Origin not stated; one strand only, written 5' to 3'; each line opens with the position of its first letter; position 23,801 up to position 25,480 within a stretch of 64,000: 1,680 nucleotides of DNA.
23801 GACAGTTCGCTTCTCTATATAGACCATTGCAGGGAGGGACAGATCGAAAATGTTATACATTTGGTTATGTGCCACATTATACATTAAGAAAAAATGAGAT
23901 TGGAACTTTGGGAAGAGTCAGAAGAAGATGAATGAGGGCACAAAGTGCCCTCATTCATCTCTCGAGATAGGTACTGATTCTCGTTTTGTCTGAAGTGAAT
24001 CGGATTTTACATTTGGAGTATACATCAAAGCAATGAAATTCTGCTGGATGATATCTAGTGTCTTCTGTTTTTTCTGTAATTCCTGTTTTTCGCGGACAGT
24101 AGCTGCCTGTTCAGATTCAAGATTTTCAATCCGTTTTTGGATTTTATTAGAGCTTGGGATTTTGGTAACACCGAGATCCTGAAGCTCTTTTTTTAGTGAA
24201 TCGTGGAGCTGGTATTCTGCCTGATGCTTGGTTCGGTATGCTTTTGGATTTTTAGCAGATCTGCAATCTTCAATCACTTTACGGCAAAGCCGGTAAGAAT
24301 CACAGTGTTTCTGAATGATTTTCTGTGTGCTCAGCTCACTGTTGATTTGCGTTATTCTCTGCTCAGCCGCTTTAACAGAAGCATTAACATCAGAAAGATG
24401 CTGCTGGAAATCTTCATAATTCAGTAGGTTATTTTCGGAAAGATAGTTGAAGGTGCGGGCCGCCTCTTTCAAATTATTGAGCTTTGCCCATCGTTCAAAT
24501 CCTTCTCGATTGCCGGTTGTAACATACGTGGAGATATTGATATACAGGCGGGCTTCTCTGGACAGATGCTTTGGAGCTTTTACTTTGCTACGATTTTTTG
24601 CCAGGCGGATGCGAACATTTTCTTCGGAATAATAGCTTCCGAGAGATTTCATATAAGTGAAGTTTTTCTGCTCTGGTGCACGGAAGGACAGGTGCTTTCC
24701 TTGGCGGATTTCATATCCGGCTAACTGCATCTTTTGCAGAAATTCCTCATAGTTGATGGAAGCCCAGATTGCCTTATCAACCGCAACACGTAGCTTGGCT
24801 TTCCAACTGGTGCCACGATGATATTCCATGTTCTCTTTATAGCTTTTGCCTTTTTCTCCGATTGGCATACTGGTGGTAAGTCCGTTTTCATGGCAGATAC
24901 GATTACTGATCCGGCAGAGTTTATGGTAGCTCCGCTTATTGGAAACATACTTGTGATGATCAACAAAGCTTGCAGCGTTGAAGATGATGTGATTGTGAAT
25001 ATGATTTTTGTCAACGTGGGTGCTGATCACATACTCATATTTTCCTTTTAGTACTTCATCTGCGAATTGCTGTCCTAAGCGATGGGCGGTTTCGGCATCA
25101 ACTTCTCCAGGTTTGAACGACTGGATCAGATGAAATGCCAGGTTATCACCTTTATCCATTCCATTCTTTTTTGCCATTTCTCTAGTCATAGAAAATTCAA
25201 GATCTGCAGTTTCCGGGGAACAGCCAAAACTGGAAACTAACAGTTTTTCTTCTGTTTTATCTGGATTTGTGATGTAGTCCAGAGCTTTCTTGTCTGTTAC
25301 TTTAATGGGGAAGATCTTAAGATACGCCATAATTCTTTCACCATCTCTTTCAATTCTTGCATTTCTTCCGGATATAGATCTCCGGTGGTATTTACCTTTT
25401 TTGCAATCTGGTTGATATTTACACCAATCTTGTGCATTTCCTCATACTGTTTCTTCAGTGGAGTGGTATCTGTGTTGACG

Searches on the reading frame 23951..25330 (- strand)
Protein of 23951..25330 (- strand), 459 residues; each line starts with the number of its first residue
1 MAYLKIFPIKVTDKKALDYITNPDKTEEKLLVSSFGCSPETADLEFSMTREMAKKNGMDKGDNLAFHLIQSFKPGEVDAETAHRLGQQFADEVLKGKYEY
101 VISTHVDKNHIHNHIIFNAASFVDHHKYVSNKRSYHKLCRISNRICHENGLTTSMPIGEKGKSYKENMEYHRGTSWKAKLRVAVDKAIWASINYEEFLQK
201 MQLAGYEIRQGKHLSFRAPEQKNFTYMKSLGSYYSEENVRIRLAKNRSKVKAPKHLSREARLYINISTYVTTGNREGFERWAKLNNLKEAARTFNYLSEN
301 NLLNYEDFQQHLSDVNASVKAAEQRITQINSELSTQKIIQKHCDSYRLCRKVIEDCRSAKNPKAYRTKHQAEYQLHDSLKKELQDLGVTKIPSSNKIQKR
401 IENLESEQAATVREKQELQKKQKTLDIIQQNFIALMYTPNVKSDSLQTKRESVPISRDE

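Call 58: search_protein_families(library=pfam, proteins=[window:23951-25330:-], max_evalue=0.00001)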
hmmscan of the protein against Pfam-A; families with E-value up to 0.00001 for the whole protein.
window:23951-25330:- (459 aa): 1 family
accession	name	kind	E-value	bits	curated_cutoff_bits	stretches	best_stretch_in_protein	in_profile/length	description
PF03432.20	Relaxase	-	1.1e-36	126.4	24.6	1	19-151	1-132/132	MobA/VirD2-like, nuclease domain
